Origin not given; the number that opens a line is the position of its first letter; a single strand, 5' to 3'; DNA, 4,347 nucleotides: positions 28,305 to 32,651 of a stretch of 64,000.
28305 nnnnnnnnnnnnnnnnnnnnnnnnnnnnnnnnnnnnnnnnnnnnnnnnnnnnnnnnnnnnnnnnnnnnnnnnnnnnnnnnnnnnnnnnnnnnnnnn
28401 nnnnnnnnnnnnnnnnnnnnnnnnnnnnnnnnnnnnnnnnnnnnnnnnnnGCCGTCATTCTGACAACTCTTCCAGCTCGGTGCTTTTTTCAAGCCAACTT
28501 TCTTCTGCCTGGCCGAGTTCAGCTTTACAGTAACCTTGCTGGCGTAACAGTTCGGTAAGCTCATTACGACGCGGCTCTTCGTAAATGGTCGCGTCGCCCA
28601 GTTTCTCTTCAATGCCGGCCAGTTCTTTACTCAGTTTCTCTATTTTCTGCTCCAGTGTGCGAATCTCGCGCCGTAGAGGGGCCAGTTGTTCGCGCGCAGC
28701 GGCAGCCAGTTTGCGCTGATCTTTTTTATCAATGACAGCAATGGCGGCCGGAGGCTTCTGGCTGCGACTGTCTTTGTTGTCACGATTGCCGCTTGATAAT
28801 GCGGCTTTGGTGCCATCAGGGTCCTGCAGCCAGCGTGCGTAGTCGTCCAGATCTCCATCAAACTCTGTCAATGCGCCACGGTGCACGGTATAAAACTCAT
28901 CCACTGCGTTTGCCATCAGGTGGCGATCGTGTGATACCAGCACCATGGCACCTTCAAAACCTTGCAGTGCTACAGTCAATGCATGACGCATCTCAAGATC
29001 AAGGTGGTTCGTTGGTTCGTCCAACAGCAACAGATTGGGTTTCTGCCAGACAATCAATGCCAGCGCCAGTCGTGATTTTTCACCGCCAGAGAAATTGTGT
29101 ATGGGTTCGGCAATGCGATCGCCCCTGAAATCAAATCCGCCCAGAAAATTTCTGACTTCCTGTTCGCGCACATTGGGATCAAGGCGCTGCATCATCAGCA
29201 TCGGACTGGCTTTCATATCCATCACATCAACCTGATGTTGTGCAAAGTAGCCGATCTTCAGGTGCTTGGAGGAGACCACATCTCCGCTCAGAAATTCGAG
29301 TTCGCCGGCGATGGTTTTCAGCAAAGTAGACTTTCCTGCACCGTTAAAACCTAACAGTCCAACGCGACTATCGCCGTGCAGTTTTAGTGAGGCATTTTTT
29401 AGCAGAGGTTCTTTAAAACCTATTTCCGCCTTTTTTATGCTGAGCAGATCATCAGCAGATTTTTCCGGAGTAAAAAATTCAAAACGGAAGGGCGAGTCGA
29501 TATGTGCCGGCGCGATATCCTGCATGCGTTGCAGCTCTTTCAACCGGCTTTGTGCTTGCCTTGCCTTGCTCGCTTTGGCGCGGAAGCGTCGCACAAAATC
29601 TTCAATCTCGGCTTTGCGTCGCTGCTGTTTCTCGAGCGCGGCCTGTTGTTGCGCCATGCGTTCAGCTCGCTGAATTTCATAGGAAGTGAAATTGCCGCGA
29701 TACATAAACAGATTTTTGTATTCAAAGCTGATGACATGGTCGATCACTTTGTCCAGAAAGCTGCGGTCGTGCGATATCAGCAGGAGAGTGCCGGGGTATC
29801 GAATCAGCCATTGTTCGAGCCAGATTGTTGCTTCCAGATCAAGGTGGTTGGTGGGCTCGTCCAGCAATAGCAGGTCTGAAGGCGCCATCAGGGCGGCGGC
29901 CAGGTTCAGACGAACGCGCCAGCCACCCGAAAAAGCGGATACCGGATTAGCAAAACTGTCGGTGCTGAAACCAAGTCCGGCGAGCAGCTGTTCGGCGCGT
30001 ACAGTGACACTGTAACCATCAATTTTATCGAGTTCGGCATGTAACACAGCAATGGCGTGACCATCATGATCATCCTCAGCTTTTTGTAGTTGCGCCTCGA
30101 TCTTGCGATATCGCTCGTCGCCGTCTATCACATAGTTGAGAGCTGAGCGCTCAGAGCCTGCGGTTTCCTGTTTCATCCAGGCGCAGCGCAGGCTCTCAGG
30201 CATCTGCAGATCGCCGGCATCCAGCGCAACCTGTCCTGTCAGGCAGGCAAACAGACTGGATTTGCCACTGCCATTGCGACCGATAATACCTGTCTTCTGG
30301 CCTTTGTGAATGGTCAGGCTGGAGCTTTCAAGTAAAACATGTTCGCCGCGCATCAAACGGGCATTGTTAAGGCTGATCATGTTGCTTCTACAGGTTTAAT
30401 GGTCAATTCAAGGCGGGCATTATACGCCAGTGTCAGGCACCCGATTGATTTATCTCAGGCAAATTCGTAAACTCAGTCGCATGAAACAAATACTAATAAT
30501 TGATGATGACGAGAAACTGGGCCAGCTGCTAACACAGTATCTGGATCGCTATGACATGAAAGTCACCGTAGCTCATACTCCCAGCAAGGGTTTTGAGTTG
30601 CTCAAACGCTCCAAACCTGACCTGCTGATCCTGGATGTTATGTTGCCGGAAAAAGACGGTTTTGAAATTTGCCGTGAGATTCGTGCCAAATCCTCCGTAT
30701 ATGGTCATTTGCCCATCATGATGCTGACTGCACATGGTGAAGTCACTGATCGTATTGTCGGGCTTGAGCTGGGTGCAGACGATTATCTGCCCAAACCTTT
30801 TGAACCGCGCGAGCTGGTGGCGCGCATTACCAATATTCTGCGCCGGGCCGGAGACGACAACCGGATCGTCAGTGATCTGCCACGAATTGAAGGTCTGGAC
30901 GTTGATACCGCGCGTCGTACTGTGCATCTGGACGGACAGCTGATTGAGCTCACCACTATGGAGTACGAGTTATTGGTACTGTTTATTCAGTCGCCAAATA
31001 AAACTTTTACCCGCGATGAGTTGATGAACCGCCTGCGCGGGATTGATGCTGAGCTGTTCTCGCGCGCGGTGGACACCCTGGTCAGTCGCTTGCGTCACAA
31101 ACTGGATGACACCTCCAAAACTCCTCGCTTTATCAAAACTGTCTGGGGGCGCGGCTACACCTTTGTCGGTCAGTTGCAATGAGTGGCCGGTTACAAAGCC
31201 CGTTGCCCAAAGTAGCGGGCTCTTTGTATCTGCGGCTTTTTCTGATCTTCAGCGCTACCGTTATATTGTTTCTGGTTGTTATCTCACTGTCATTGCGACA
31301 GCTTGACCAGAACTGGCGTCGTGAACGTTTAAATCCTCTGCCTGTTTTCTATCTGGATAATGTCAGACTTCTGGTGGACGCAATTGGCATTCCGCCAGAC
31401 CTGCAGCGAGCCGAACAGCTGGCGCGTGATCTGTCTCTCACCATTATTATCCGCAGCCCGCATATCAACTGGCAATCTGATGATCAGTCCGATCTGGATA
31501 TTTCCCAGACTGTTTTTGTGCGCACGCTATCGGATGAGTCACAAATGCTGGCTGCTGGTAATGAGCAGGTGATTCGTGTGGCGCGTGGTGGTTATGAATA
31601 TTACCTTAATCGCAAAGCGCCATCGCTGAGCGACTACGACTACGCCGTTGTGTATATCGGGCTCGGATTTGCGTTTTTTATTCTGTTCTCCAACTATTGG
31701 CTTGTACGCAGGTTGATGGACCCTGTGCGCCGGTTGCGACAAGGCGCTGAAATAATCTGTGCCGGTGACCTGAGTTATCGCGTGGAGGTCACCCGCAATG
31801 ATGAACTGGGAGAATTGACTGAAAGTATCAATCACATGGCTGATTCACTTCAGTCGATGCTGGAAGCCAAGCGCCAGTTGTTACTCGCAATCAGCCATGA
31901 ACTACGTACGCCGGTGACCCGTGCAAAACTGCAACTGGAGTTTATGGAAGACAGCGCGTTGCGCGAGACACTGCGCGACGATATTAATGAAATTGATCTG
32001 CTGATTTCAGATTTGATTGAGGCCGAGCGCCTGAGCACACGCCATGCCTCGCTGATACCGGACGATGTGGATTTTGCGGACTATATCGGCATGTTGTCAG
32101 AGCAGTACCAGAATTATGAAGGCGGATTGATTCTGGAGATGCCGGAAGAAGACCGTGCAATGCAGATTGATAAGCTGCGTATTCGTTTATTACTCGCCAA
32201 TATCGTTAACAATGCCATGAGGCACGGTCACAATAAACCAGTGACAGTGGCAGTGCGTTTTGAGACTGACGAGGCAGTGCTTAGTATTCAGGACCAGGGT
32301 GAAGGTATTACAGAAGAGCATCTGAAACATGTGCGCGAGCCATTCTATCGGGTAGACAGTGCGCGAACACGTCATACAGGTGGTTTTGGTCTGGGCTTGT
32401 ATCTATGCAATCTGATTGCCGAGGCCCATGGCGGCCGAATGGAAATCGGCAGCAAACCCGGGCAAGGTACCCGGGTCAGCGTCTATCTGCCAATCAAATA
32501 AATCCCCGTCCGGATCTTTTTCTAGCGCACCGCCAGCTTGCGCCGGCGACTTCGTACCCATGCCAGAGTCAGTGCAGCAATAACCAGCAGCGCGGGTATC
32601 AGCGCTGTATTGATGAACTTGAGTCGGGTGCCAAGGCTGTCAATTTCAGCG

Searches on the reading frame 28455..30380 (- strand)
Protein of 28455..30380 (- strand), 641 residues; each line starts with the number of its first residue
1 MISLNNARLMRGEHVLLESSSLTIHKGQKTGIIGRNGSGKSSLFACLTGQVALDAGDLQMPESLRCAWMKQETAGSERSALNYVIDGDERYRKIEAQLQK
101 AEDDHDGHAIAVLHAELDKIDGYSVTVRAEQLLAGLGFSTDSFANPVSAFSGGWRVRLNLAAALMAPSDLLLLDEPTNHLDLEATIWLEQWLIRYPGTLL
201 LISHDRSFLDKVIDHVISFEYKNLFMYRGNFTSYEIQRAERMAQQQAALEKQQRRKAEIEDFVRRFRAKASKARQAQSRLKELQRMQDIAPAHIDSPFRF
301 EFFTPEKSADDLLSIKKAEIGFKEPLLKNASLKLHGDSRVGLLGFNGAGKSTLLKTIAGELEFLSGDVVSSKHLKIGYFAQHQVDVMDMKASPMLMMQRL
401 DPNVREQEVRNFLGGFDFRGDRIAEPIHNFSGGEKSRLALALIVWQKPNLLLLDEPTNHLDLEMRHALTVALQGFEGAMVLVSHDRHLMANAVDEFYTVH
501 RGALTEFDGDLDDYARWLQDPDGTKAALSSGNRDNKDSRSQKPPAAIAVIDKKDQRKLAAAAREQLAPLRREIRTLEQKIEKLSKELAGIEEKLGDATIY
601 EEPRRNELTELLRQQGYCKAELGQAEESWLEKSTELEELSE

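Call 9: search_protein_families(library=ncbifam, proteins=[window:28455-30380:-], max_evalue=0.001)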
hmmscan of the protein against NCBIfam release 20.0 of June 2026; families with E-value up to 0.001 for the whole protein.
window:28455-30380:- (641 aa): 192 families (the best 25 are shown)
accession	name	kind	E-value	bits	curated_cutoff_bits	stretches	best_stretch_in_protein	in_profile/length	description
NF007921.0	PRK10636.1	equivalog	7.3e-237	787.7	917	1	1-640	1-632/638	ABC transporter ATP-binding protein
NF000355.4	ribo_prot_ABC_F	equivalog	4.5e-121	405.1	380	3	2-282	3-250/499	ribosomal protection-like ABC-F family protein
NF011646.0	PRK15064.1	equivalog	8.6e-110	367.6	762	1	1-515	1-524/530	ABC-F family ATPase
NF050005.1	ABC_ATPase_Uup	equivalog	3.7e-100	335.9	900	1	1-630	3-630/636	ATP-binding cassette ATPase Uup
NF008358.0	PRK11147.1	equivalog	1.3e-93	314.4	936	1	1-631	3-627/635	ABC transporter ATP-binding protein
NF008775.0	PRK11819.1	equivalog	1.9e-88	297.5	599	2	80-527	94-544/556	energy-dependent translational throttle protein EttA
NF000514.1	ABCF_OptrA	exception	5.6e-87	292.6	1450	2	84-500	117-533/655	ABC-F type ribosomal protection protein OptrA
TIGR03719.1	ABC_ABC_ChvD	subfamily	2.3e-85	287.3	806.75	2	86-526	98-541/552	energy-dependent translational throttle protein EttA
NF000169.2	ABCF_Sal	exception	1.9e-74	251.3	725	2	76-505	66-507/542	Sal family ABC-F type ribosomal protection protein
NF000170.2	ABCF_Vga_all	exception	6.3e-71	239.4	725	2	310-522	269-476/521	Vga family ABC-F type ribosomal protection protein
NF000168.2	ABCF_Msr_all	exception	1.1e-69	235.3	680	3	325-501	310-480/487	Msr family ABC-F type ribosomal protection protein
NF043038.1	ABCF_CplR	exception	2.2e-66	224.7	780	3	311-518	285-488/544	ABC-F type ribosomal protection protein CplR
NF000167.2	ABCF_Lsa_all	exception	4.3e-66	223.9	750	4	325-516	19-203/492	Lsa family ABC-F type ribosomal protection protein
NF000171.1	ABCF_producer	exception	9.5e-66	222.4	800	2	9-266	11-284/541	TlrC/CarA/OleB/SrmB family ABC-F type ribosomal protection protein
NF000166.1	ABCF_CarA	exception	2.8e-51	174.3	1050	2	13-260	17-281/556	ABC-F type ribosomal protection protein Car(A)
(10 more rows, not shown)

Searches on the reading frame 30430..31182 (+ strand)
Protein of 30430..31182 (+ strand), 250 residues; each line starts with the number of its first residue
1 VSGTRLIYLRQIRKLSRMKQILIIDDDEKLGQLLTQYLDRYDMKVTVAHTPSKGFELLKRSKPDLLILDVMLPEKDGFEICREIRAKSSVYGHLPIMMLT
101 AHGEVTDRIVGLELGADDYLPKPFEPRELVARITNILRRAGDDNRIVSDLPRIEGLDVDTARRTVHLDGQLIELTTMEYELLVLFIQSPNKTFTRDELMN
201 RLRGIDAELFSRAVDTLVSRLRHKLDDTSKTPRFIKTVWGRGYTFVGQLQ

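Call 9: search_protein_families(library=ncbifam, proteins=[window:30430-31182:+], max_evalue=0.001)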
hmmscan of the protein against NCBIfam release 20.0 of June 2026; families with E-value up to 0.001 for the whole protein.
window:30430-31182:+ (250 aa): 97 families (the best 25 are shown)
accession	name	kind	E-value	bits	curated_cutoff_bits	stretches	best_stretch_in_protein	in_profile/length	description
NF007005.1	PRK09468.1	equivalog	4.6e-63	212.8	331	1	18-247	3-233/237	osmolarity response regulator transcription factor OmpR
NF045944.1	ResRegRpaBCyano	equivalog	5e-63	212.5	330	1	22-245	1-227/229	response regulator transcription factor RpaB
NF040689.1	MtrAB_MtrA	equivalog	3.7e-57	193.2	300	1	21-244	1-217/219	MtrAB system response regulator MtrA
TIGR02154.1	PhoB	equivalog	4.2e-56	189.8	296.2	1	19-245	3-225/226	phosphate regulon transcriptional regulator PhoB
NF007982.1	PRK10710.1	equivalog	1.5e-53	181.8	380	1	15-245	4-227/235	envelope stress response regulator BaeR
NF008296.0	PRK11083.1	equivalog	1.1e-51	175.5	273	1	18-245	3-225/228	two-component system response regulator CreB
NF008199.0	PRK10955.1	equivalog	9.5e-50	169.7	341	1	18-247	1-230/232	envelope stress response regulator transcription factor CpxR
NF040534.1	resp_reg_YycF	equivalog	2.7e-49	167.5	340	1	19-244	1-226/231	response regulator YycF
NF033117.2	vanR_ACDEGLN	exception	5.6e-49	166.8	350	1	21-244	1-224/226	VanR-ABDEGLN family response regulator transcription factor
NF053854.1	RespRegPhoBBctds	equivalog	1.5e-48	165.1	270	1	21-245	1-224/225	two-component system response regulator PhoB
NF007977.0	PRK10701.1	equivalog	1.2e-47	162.4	330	1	18-246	1-234/241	two-component system response regulator RstA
TIGR01387.1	cztR_silR_copR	subfamily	1.8e-47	161.8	279.2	1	21-245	1-218/218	heavy metal response regulator transcription factor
NF041733.1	resp_reg_CseB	equivalog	6.3e-46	156.6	350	1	20-245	2-226/228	two-component system response regulator CseB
NF008034.0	PRK10766.1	equivalog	1.5e-45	155.5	275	1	19-248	3-229/231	two-component system response regulator TorR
NF012227.0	AdeR_RR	equivalog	4.7e-45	153.9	340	1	17-244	10-235/239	efflux system response regulator transcription factor AdeR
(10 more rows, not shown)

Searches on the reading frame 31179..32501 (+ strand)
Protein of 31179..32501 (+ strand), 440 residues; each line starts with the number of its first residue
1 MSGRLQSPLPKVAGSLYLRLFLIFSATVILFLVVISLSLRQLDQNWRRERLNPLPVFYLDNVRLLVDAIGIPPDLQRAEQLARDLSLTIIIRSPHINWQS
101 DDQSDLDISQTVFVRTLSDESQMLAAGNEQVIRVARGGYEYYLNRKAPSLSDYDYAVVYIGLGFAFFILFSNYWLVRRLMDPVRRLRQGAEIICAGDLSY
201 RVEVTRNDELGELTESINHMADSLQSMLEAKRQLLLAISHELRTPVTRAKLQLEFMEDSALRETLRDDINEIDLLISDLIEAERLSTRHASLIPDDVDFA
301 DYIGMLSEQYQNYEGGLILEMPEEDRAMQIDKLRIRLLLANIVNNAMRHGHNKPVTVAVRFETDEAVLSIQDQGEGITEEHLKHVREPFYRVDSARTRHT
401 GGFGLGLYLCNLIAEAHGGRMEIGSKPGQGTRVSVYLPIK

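Call 9: search_protein_families(library=ncbifam, proteins=[window:31179-32501:+], max_evalue=0.001)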
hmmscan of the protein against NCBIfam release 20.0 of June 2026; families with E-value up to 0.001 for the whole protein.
window:31179-32501:+ (440 aa): 92 families (the best 25 are shown)
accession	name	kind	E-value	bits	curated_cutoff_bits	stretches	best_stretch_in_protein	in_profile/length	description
NF040691.1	MtrAB_MtrB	equivalog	1.6e-53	182.5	450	1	140-438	173-491/507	MtrAB system histidine kinase MtrB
NF007898.0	PRK10604.1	equivalog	2.5e-50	171.9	478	1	16-439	4-423/433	two-component system sensor histidine kinase RstB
NF007004.0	PRK09467.1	equivalog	2e-47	162.1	415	1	164-439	165-436/440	two-component system sensor histidine kinase EnvZ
NF012163.2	BaeS_SmeS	equivalog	4.8e-46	157.6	500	1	169-438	178-457/457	sensor histidine kinase efflux regulator BaeS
NF033092.0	HK_WalK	equivalog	1.9e-44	152.3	725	2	230-439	371-594/594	cell wall metabolism sensor histidine kinase WalK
NF007007.0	PRK09470.1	equivalog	1.9e-44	152.3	486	1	173-439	186-459/463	envelope stress sensor histidine kinase CpxA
NF045900.1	HisKinCpxALeg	equivalog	1.4e-40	139.4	800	1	162-439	158-451/451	two-component system sensor histidine kinase CpxA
NF007837.0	PRK10549.1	equivalog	1e-39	136.6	603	1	169-439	178-458/466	envelope stress sensor histidine kinase BaeS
NF046044.1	PnpS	equivalog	8.3e-38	130.4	400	1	238-438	177-390/390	two-component system histidine kinase PnpS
NF038389.1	ArsS_fam_HK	equivalog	1.3e-37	130.3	250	1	58-420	41-388/403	ArsS family sensor histidine kinase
TIGR01386.1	cztS_silS_copS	subfamily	1.6e-36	126.3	292.55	1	144-436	153-455/457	heavy metal sensor histidine kinase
NF012226.0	AdeS_HK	equivalog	3.4e-36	125.1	500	1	152-424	58-339/353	two-component sensor histidine kinase AdeS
TIGR02966.1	phoR_proteo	equivalog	6.5e-36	124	334.2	1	224-436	107-332/333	phosphate regulon sensor histidine kinase PhoR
NF008025.0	PRK10755.1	equivalog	3e-32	111.7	314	1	167-438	79-355/362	two-component system sensor histidine kinase PmrB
NF008235.0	PRK11006.1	equivalog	2.1e-30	106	390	1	226-439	199-423/431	phosphate regulon sensor histidine kinase PhoR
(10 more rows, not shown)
